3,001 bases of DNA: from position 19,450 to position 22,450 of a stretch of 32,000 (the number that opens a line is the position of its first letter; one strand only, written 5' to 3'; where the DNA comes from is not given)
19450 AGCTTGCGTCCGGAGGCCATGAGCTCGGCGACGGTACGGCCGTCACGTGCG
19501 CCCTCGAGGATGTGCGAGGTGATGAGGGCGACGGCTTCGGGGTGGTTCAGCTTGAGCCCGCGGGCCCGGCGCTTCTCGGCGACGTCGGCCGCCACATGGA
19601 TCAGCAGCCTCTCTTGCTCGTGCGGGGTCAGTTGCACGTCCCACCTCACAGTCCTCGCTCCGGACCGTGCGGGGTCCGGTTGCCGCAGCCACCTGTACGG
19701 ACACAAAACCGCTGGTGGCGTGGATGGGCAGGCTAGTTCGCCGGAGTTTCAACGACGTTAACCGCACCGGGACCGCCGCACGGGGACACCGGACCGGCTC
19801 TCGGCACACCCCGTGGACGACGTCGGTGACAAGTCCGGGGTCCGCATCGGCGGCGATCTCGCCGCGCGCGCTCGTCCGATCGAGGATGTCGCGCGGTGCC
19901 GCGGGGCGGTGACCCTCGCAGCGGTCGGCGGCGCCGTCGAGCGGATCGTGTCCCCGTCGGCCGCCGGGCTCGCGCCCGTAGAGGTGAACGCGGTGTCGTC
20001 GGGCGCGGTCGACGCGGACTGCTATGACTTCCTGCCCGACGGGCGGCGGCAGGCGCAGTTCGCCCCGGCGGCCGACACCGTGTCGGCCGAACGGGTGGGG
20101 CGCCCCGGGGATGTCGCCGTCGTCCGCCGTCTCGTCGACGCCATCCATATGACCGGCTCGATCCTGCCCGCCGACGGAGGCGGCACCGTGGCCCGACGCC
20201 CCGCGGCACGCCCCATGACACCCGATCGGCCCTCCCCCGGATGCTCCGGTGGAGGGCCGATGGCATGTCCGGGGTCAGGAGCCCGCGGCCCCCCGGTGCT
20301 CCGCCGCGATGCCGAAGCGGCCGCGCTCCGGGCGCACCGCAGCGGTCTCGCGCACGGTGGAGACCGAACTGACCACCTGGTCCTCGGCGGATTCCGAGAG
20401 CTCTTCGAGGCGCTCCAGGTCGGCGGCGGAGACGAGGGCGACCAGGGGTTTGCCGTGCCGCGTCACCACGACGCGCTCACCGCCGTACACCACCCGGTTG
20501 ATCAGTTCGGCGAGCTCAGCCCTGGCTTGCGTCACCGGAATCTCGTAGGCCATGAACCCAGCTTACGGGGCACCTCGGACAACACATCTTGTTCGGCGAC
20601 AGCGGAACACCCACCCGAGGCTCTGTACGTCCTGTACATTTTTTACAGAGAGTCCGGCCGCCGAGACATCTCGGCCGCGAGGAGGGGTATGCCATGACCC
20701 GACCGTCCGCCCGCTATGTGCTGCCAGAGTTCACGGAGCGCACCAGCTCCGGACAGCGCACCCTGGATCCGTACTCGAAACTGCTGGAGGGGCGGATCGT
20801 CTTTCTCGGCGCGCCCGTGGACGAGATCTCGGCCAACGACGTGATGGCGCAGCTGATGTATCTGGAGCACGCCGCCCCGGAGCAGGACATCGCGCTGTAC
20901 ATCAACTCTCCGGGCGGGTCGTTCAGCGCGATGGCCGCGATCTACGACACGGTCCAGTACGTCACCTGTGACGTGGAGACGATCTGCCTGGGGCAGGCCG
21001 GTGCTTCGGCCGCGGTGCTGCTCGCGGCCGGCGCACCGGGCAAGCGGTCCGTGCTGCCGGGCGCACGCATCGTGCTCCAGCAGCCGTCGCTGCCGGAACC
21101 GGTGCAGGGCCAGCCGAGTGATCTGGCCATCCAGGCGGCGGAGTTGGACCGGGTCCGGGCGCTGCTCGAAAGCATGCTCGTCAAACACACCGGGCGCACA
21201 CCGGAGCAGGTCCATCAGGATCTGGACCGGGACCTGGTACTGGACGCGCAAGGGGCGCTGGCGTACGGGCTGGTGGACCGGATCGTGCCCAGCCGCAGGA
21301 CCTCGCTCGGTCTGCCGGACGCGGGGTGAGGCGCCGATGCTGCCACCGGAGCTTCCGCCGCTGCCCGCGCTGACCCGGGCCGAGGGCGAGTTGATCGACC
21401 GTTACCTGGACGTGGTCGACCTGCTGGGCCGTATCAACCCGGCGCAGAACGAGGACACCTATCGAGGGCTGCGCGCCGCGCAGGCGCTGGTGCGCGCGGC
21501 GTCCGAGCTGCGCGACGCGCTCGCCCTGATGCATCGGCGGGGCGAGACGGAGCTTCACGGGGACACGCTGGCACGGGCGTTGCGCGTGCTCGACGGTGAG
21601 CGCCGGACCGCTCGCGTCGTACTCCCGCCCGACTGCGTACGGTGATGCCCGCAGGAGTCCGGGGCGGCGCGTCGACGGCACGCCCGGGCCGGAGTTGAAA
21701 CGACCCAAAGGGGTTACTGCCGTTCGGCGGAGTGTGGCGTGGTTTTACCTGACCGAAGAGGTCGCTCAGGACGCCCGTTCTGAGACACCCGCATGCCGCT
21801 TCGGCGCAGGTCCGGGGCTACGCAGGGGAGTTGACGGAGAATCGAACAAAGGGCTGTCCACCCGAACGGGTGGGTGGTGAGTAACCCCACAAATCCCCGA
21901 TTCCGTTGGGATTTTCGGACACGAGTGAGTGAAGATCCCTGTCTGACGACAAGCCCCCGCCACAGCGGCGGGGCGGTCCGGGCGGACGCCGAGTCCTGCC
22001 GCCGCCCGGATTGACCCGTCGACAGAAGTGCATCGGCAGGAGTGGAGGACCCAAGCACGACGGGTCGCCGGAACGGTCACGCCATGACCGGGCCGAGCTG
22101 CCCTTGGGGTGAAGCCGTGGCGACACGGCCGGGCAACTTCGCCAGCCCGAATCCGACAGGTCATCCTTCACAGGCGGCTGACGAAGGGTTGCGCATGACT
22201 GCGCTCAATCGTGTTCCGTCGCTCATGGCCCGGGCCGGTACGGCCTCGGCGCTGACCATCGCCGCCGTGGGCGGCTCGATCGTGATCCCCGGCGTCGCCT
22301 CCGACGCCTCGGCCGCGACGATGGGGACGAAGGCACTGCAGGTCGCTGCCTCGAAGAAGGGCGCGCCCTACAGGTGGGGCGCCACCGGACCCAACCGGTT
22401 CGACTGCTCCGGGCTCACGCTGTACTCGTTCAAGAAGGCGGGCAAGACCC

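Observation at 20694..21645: ClpP paralogue with His->Gln and a displaced Ser in the catalytic motifs, plus a tightly coupled unknown 102-aa protein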

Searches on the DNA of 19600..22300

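Call 70: search_rna_families(source=window, start=19600, end=22300, threshold=evalue, max_evalue=0.1)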
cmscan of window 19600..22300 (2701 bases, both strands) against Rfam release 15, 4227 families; matches with E-value up to 0.1: 1.
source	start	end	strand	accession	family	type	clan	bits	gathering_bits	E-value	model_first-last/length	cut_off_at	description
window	22010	22191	+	RF00379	c-di-AMP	Cis-reg; riboswitch;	-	41.9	38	9.5e-08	1-134/134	no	c-di-AMP riboswitch aptamer (ydaO/yuaA leader)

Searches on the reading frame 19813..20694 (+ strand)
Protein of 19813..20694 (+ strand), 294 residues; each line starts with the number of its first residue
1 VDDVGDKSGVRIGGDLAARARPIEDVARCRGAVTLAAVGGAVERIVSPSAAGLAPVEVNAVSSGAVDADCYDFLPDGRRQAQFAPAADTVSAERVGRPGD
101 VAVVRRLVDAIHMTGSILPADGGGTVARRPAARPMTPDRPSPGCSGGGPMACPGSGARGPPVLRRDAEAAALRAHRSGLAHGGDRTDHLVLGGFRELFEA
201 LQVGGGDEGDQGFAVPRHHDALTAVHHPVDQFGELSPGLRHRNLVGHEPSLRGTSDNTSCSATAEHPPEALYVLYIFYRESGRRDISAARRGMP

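Call 56: search_protein_families(library=pfam, proteins=[window:19813-20694:+], max_evalue=0.001)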
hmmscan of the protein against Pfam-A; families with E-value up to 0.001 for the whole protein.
window:19813-20694:+ (294 aa): 0 families

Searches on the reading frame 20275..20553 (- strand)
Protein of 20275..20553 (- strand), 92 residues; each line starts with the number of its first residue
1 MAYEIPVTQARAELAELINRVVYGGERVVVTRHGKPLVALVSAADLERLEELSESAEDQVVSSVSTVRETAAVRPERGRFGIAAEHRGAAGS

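Call 3: search_protein_families(library=pfam, proteins=[window:20275-20553:-], max_evalue=1)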
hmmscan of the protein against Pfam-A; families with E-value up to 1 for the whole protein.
window:20275-20553:- (92 aa): 2 families
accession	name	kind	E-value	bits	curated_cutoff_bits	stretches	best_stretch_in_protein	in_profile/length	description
PF02604.26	PhdYeFM_antitox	-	8.6e-16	57.9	29.8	1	5-73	4-71/74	Antitoxin Phd_YefM, type II toxin-antitoxin system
PF12910.14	PHD_like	-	0.18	12.2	27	1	1-47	1-48/141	Antitoxin of toxin-antitoxin, RelE / RelB, TA system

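Call 4: search_protein_families(library=ncbifam, proteins=[window:20275-20553:-], max_evalue=1)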
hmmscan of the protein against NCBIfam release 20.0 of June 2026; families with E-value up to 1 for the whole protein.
window:20275-20553:- (92 aa): 2 families
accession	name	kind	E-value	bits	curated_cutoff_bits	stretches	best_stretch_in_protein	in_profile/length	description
TIGR01552.1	phd_fam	subfamily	1.8e-17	62.4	20.8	1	4-56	1-52/53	type II toxin-antitoxin system prevent-host-death family antitoxin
NF033154.1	endonuc_SmrA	equivalog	0.076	12.8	180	1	6-35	98-127/189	DNA endonuclease SmrA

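Call 48: search_solved_structures(query=window:20275-20553:-, max_evalue=0.01, show_alignments=1)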
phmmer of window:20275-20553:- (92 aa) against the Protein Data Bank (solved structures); distinct sequences matched with E-value up to 0.01: 3.
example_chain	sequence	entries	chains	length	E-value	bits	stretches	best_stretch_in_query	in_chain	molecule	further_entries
9g12_C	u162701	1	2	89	1.8e-06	31.6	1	5-69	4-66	Antitoxin RelB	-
3hry_A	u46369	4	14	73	0.0069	20.3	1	8-57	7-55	Prevent host death protein | Antitoxin phd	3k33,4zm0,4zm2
3hs2_A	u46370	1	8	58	0.0075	20.1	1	8-56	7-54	Prevent host death protein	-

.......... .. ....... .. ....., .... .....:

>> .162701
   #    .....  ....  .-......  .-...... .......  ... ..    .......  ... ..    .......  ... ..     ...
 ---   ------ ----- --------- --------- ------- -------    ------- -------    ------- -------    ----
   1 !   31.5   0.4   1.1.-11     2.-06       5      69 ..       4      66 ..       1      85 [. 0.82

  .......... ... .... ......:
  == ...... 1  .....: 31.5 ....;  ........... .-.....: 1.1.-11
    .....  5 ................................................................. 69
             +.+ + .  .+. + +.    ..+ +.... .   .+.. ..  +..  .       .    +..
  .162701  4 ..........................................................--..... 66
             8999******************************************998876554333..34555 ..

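Call 68: search_protein_families(library=padloc, proteins=[window:20275-20553:-], max_evalue=0.01)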
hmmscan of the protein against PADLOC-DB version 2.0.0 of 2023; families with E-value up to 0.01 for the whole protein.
window:20275-20553:- (92 aa): 0 families

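Call 69: search_protein_families(library=phrogs, proteins=[window:20275-20553:-], max_evalue=0.01)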
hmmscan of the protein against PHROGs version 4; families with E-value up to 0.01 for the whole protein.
window:20275-20553:- (92 aa): 2 families
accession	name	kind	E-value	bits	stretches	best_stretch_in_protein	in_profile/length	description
phrog_2268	-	moron, auxiliary metabolic gene and host takeover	2.4e-06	28.6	1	5-61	5-59/84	antitoxin from a toxin-antitoxin system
phrog_10078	-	unknown function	0.00015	22.8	1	7-51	6-50/87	-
